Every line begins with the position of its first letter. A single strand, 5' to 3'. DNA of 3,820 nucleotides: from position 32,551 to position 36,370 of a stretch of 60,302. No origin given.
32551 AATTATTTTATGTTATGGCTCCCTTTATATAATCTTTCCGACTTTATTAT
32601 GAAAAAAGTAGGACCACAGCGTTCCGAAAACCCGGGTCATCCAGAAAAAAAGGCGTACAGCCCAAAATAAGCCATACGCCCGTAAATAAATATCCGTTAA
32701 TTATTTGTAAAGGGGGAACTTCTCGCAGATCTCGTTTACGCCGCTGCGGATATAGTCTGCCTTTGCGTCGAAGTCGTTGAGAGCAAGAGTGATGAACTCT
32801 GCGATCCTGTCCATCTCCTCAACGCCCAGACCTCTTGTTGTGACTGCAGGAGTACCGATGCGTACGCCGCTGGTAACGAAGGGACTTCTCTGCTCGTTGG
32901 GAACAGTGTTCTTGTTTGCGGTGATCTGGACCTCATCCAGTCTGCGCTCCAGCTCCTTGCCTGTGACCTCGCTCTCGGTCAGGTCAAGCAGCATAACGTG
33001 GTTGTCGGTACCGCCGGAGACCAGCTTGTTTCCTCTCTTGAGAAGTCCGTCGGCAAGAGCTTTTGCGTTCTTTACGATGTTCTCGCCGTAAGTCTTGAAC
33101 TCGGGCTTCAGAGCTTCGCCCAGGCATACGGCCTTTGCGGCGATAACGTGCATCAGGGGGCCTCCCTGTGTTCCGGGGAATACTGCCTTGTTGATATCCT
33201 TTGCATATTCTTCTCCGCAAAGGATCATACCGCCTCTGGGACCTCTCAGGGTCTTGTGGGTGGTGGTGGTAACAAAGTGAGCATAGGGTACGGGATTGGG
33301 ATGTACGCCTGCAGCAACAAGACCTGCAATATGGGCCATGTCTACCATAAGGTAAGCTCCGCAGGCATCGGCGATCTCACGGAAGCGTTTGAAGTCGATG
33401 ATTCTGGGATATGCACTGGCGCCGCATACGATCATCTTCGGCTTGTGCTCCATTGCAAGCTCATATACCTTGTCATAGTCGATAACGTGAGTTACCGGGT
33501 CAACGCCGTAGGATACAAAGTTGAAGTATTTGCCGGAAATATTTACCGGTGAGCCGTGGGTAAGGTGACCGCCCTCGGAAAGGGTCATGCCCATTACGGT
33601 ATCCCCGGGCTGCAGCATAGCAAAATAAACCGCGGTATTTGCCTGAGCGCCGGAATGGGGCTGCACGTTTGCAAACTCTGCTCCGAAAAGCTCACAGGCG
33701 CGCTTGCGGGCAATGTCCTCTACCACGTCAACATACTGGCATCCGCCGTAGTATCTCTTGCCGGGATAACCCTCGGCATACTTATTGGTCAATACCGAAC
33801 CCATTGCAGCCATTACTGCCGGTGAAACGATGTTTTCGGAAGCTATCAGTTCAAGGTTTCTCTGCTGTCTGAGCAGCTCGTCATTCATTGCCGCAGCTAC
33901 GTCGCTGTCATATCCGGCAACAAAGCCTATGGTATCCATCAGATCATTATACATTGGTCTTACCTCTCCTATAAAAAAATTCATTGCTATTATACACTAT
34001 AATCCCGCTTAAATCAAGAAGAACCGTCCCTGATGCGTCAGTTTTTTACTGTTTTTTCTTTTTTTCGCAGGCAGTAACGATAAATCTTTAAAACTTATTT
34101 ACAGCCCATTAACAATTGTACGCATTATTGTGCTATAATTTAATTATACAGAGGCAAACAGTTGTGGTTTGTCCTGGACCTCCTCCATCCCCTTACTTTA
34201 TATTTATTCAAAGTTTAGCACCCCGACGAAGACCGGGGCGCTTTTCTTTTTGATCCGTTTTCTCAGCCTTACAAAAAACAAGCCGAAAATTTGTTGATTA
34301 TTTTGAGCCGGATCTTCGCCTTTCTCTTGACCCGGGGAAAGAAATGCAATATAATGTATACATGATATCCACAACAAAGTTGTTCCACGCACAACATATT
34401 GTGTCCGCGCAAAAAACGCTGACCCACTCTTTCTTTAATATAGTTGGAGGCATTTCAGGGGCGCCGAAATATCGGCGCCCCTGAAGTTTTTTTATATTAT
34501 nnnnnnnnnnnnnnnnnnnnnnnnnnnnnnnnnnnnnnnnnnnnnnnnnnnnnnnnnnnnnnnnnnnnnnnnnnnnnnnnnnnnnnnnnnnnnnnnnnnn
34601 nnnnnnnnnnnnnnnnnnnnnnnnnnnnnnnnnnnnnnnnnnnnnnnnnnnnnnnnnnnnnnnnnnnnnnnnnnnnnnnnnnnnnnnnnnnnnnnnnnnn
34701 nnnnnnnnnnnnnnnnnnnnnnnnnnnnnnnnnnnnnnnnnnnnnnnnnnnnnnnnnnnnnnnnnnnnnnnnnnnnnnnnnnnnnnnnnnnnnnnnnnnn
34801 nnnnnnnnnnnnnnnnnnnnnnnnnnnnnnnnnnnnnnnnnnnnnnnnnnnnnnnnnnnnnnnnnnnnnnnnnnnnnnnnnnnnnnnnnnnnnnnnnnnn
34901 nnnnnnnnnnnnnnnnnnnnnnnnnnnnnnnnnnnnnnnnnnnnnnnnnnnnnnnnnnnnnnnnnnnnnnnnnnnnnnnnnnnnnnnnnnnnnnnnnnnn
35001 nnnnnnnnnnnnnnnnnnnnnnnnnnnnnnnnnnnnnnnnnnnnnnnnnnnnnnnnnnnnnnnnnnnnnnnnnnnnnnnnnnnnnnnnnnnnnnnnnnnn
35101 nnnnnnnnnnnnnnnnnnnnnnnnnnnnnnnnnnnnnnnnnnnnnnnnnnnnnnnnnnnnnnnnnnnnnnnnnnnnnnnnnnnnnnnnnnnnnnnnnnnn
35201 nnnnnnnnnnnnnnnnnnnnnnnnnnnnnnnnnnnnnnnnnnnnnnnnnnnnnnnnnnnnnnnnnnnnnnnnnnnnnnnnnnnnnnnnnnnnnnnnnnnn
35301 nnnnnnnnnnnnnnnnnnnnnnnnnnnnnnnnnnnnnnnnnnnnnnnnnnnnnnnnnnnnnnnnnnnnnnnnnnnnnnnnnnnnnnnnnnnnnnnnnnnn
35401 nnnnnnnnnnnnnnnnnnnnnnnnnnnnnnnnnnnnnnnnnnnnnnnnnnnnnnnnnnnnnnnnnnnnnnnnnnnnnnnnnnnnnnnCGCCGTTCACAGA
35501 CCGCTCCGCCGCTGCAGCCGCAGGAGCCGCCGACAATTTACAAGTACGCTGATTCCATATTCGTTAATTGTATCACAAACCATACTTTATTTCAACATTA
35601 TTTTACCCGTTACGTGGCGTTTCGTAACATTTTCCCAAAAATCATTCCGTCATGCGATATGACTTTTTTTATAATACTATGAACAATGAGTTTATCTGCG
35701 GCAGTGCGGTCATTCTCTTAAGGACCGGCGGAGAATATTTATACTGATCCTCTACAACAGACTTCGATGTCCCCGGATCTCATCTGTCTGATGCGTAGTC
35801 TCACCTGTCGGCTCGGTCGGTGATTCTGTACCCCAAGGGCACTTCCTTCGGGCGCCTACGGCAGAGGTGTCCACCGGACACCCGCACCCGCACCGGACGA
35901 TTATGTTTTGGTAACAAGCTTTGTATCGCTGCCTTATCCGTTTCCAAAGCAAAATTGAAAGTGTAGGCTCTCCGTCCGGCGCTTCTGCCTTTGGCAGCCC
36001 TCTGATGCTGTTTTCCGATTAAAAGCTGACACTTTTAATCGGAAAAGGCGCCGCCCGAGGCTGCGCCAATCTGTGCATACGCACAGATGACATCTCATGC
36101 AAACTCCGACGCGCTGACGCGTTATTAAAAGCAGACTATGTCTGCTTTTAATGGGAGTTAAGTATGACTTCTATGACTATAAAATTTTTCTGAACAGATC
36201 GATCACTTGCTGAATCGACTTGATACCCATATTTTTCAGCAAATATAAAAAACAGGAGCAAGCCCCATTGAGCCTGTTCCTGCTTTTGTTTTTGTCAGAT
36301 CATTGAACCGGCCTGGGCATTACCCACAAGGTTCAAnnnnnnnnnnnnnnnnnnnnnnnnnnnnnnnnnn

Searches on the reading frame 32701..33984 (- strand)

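Call 95: search_protein_families(library=pfam, proteins=[window:32701-33984:-], max_evalue=0.00001)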
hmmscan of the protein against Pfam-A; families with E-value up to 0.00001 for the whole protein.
window:32701-33984:- (427 aa): 2 families
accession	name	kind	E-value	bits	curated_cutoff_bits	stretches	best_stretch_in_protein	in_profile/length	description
PF00464.25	SHMT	-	4e-175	582.6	27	1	25-398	4-399/399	Serine hydroxymethyltransferase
PF00155.27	Aminotran_1_2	-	4.4e-07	29.9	19.7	1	92-383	47-351/361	Aminotransferase class I and II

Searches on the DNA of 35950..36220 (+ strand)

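Call 29: search_rna_families(source=window, start=35950, end=36220, threshold=evalue, max_evalue=10)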
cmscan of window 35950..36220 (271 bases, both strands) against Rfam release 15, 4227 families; matches with E-value up to 10: 1.
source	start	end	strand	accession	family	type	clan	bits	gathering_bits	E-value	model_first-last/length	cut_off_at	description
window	36021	36061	+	RF01952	SOX2OT_exon2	Gene; lncRNA;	-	13.5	45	0.79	1-69/69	no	SOX2 overlapping transcript exon 2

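Call 41: search_dna_similar(query=window:36003-36167:+, collection=plasmids, mode=distant, max_evalue=0.01)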
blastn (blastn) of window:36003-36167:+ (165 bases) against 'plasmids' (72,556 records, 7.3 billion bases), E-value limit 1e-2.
No match.

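Call 42: search_dna_similar(query=window:36003-36167:+, collection=phages, mode=distant, max_evalue=0.01)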
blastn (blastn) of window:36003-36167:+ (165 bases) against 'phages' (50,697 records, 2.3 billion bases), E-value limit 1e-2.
No match.

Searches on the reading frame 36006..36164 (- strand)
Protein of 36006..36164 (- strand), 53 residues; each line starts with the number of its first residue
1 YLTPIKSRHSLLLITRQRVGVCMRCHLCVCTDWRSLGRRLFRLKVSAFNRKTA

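Call 45: find_homologous_proteins(query=window:36006-36164:-, max_evalue=10)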
Query seq(53 aa): no candidate shares three 5-residue words with the query. No homologue found.

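Call 65: search_protein_representatives(protein=window:36006-36164:-)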
Query: 53 residues. Proteins with E-value up to 0.001 (for the whole library): 2; up to 1e-10: 1; up to 1e-30: 0. The best 2 are listed.
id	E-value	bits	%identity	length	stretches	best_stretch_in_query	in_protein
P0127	2.7e-21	89.4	88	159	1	1-52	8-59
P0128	9.1e-06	41.1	40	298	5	12-40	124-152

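Call 67: find_encoding_contigs(protein=P0127, flank=10000, max_places=10)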
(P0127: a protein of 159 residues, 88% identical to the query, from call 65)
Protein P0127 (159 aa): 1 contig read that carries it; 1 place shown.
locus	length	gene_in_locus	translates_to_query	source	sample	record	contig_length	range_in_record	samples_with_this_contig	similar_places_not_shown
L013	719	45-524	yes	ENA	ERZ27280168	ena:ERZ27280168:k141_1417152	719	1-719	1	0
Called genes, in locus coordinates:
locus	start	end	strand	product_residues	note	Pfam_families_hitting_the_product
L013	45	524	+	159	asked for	-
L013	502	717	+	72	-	?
